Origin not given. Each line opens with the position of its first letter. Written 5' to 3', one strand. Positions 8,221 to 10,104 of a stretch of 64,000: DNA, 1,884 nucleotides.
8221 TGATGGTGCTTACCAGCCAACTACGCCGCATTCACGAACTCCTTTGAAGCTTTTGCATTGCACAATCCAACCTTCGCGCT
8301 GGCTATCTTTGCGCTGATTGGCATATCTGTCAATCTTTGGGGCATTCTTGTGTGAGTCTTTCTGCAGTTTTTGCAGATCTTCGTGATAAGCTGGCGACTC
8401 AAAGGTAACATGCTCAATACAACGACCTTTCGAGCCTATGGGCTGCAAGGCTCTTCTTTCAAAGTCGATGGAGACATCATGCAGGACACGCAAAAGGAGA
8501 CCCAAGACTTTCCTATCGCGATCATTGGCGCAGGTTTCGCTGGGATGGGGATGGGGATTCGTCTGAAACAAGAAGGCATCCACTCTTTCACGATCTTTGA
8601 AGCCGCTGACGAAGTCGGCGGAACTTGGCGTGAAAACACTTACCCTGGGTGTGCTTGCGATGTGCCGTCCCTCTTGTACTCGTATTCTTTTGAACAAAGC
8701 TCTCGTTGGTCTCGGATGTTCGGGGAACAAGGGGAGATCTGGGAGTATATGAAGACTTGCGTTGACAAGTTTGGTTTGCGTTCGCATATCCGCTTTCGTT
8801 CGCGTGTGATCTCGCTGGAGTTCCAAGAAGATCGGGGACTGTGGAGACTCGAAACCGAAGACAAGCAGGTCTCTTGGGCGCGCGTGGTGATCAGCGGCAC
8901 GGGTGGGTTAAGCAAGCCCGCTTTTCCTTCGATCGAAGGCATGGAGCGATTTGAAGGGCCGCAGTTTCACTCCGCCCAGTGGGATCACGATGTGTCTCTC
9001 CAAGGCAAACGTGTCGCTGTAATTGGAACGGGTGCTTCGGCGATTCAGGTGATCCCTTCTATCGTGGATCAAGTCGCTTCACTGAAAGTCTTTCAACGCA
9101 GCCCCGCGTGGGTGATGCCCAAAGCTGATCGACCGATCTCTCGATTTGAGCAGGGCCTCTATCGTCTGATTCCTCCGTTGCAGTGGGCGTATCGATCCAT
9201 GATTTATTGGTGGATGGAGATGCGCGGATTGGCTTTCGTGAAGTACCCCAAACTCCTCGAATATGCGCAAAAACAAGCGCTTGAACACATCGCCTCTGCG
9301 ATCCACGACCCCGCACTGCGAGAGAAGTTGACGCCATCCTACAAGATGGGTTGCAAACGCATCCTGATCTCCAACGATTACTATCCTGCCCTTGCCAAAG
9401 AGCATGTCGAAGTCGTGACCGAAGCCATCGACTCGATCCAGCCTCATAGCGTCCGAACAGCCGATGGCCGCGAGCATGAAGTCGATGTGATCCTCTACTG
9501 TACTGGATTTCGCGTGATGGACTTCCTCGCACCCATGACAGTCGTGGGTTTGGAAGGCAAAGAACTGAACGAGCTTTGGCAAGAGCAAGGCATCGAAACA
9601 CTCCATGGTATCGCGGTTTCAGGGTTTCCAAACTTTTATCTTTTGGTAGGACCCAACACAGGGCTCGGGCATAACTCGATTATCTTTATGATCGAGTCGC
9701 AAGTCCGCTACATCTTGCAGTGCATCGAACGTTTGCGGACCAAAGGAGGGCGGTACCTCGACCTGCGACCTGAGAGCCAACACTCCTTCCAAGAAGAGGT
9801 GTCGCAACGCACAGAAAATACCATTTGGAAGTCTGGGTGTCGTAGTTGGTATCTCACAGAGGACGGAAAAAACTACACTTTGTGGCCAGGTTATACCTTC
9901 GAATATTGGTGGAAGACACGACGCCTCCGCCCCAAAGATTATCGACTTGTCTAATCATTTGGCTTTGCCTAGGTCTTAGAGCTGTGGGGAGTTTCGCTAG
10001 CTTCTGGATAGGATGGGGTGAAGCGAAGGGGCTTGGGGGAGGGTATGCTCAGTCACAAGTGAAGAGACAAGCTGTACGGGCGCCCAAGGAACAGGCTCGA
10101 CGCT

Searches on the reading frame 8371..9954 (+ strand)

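Call 65: search_protein_families(library=pfam, proteins=[window:8371-9954:+], max_evalue=0.0001)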
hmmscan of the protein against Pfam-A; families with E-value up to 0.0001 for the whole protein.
window:8371-9954:+ (527 aa): 7 families
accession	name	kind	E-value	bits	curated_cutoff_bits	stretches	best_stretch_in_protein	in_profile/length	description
PF00743.25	FMO-like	-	2e-19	69.9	22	1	49-251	4-222/532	Flavin-binding monooxygenase-like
PF13738.12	Pyr_redox_3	-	1.3e-16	61.1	30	1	51-250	2-202/305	Pyridine nucleotide-disulphide oxidoreductase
PF07992.20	Pyr_redox_2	-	1.2e-12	48.3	26.1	1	48-260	2-189/291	Pyridine nucleotide-disulphide oxidoreductase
PF13450.12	NAD_binding_8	-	2e-10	41.2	21.9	1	51-118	1-66/68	NAD(P)-binding Rossmann-like domain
PF13434.12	Lys_Orn_oxgnase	-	2.7e-08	33.8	21.3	1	122-241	96-219/339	L-lysine 6-monooxygenase/L-ornithine 5-monooxygenase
PF01266.30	DAO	-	1.6e-06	28.4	27.9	0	49-90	2-43/353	FAD dependent oxidoreductase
PF13454.12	NAD_binding_9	-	1.7e-06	28.6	21.8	0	50-106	1-61/155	FAD-NAD(P)-binding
